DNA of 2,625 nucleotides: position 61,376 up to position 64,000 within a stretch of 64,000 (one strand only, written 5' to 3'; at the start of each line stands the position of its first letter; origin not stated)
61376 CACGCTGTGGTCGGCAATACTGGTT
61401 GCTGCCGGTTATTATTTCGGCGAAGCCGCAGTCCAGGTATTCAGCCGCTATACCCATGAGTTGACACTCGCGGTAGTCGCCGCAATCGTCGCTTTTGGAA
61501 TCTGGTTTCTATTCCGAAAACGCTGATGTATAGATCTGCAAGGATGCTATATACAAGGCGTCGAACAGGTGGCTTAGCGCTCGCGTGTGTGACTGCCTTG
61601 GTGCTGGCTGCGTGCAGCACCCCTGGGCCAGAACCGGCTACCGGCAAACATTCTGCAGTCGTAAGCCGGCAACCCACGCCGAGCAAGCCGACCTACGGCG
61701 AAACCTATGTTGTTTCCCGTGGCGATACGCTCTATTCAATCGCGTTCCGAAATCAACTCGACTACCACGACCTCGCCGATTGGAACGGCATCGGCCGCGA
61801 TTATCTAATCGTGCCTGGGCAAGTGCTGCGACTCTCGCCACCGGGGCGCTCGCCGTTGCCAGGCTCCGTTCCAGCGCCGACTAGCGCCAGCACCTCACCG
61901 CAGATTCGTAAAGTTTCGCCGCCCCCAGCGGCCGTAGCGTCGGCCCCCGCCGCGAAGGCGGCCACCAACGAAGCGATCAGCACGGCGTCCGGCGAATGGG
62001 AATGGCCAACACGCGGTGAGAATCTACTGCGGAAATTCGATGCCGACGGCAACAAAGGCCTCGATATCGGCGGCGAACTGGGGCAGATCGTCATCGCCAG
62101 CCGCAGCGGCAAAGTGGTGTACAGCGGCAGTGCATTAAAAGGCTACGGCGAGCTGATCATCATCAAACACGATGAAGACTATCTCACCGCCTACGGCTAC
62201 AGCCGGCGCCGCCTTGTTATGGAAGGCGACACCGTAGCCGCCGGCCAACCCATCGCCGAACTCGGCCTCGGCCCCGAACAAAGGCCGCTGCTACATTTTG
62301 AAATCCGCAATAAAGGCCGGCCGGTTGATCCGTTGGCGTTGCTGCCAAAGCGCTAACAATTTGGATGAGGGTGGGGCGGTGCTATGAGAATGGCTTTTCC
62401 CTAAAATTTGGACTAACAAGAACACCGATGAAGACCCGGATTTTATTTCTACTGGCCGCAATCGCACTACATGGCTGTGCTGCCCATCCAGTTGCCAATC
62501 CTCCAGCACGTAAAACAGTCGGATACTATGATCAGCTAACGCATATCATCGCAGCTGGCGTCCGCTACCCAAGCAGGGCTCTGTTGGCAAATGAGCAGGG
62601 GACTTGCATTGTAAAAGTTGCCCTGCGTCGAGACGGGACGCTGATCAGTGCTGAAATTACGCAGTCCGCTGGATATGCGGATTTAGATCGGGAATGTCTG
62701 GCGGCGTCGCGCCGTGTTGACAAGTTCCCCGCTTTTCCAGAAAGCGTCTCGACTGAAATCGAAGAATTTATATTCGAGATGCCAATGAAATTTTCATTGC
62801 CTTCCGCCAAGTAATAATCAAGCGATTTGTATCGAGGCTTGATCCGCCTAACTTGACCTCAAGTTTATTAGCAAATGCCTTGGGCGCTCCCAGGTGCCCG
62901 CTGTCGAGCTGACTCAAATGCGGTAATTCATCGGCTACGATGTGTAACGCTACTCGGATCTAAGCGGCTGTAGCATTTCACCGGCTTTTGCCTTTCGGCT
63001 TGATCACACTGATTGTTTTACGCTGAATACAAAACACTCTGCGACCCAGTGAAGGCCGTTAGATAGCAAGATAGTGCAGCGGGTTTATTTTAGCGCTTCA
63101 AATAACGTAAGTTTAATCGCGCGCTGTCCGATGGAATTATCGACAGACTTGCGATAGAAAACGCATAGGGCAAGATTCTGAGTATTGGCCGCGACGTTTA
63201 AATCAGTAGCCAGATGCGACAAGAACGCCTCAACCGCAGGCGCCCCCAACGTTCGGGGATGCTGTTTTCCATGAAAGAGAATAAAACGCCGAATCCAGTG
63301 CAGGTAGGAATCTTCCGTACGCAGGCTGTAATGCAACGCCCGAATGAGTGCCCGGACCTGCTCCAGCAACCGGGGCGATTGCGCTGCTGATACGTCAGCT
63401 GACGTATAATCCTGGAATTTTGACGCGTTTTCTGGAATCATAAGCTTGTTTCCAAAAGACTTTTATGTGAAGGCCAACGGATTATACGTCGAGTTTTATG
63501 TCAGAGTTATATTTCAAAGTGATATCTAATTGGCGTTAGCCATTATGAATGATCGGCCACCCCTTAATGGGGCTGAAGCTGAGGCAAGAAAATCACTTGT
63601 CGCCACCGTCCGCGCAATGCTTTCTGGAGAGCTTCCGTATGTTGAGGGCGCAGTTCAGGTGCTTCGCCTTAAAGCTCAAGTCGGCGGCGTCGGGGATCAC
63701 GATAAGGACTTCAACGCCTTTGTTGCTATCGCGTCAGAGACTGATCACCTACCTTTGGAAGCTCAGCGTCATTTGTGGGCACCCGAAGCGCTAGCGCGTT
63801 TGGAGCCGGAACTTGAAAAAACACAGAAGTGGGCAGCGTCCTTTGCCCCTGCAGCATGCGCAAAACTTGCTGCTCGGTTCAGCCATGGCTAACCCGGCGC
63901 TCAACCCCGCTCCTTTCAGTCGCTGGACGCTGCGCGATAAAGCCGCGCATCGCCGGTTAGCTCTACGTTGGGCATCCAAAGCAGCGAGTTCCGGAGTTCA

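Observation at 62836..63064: Unexplained ~220-bp multi-hairpin element at the intI truncation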

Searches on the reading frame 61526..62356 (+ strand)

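Call 6: search_protein_families(library=pfam, proteins=[window:61526-62356:+], max_evalue=0.01)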
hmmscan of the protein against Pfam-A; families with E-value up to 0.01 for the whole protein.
window:61526-62356:+ (276 aa): 2 families
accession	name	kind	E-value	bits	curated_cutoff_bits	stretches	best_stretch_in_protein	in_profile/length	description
PF01551.29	Peptidase_M23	-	2.1e-24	86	28.7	1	176-269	3-96/96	Peptidase family M23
PF01476.26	LysM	-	3.2e-13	49.8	20.9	1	61-103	1-42/43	LysM domain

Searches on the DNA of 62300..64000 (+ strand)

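Call 3: search_rna_families(source=window, start=62300, end=64000, threshold=evalue, max_evalue=10, show_alignments=3)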
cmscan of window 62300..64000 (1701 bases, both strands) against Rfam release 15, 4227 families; matches with E-value up to 10: 1.
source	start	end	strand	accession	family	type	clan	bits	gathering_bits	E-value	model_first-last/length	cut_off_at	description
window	62665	62690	+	RF01107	SBRMV1_UPD-PKf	Cis-reg;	-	18.4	39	2.7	1-27/27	no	Pseudoknot of upstream pseudoknot domain (UPD) of the 3'UTR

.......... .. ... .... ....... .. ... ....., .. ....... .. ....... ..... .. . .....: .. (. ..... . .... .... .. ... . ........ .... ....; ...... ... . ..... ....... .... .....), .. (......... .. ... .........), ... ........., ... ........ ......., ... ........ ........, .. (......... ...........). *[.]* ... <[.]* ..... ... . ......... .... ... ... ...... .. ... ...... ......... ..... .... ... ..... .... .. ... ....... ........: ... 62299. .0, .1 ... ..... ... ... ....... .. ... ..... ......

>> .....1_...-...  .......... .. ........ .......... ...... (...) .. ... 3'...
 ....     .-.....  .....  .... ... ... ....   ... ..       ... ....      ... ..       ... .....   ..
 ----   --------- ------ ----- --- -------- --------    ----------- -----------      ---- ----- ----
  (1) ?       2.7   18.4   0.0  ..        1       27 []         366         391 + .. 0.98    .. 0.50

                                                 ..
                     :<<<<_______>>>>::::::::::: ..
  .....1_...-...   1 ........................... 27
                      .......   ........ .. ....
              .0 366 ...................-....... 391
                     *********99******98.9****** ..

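Call 28: search_dna_similar(query=window:62815-63164:+, collection=plasmids, mode=distant, max_evalue=0.01)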
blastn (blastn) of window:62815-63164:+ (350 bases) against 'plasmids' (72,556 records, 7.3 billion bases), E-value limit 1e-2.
No match.

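Call 58: search_dna_similar(query=window:62357-63164:+, collection=phages, mode=distant, max_evalue=0.01)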
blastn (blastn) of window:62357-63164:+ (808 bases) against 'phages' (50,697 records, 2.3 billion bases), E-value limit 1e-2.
No match.

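Call 59: search_dna_similar(query=window:62357-63164:+, collection=plasmids, mode=distant, max_evalue=0.01)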
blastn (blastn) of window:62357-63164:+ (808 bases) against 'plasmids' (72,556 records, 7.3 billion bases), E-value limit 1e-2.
No match.

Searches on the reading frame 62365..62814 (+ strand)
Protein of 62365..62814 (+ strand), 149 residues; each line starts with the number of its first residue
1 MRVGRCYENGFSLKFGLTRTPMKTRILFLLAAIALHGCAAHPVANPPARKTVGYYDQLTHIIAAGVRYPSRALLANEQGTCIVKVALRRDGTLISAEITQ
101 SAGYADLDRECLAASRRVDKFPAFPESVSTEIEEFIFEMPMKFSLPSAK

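Call 6: search_protein_families(library=pfam, proteins=[window:62365-62814:+], max_evalue=0.01)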
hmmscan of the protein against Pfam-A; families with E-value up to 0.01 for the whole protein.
window:62365-62814:+ (149 aa): 3 families
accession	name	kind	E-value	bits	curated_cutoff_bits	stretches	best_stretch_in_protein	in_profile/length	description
PF03544.19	TonB_C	-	2.6e-12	47.5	24.6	1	66-132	3-71/79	Gram-negative bacterial TonB protein C-terminal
PF13103.11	TonB_2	-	5.3e-08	33.3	22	1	53-135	3-81/85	TonB C terminal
PF06519.16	TolA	-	8.5e-05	23.1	25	1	79-142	37-95/96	TolA C-terminal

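Call 30: find_related_loci(query=window:62428-62814:+, collection=genome_contigs, flank=4000)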
Query window:62428-62814:+ (128 aa) in genome_contigs; peptide patterns used: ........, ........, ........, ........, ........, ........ (x = any residue, [..] = any of these).
395 stretches matched a pattern; 1 encode a relative of the query (tblastn E <= 1e-3); 1 distinct loci.
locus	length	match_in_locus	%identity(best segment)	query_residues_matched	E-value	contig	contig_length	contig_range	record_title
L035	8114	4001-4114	45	1-38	2e-6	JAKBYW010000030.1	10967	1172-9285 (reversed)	MAG: Chloroflexi bacterium isolate WY3.bin148 NODE_11019_length_10967_cov_1.635517, whole genome shotgun sequence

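Call 32: find_encoding_contigs(protein=window:62428-62814:+, flank=5000, max_places=10)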
Protein window:62428-62814:+ (128 aa): no gene with exactly this product is on record in the collection.

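Call 38: find_homologous_proteins(query=window:62428-62814:+, max_evalue=1e-10)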
Query window:62428-62814:+ (128 aa): 1 proteins with E <= 1e-10 among 41 candidates.
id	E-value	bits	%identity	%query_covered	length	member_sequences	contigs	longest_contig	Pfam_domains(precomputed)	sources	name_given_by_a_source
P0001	1.3e-77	275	100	100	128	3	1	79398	PF03544.20,PF13103.12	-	-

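Call 60: find_related_loci(query=window:62428-62814:+, collection=metagenome_contigs, flank=3000)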
Query window:62428-62814:+ (128 aa) in metagenome_contigs; peptide patterns used: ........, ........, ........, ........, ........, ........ (x = any residue, [..] = any of these).
466 stretches matched a pattern; 1 encode a relative of the query (tblastn E <= 1e-3); 1 distinct loci.
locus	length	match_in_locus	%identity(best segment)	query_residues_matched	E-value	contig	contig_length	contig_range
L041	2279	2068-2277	100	1-70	5e-46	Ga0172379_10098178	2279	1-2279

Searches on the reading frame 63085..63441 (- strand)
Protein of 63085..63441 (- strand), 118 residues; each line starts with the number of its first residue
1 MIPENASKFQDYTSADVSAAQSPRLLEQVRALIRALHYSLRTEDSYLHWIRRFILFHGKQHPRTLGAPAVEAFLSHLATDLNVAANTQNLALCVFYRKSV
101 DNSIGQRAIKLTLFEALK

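Call 6: search_protein_families(library=pfam, proteins=[window:63085-63441:-], max_evalue=0.01)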
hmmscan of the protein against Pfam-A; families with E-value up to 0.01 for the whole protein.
window:63085-63441:- (118 aa): 1 family
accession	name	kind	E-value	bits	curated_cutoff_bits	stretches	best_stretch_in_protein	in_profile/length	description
PF13495.12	Phage_int_SAM_4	-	8.1e-22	77.9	27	1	25-104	1-83/85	Phage integrase, N-terminal SAM-like domain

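Call 31: find_encoding_contigs(protein=window:63085-63441:-, flank=5000, max_places=10)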
Protein window:63085-63441:- (118 aa): no gene with exactly this product is on record in the collection.

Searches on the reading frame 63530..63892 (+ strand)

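Call 6: search_protein_families(library=pfam, proteins=[window:63530-63892:+], max_evalue=0.01)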
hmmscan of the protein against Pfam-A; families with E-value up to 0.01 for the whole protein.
window:63530-63892:+ (120 aa): 1 family
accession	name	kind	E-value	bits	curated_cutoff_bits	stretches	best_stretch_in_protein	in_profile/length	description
PF10675.14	DUF2489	-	4.8e-06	27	27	1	16-110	33-127/130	Protein of unknown function (DUF2489)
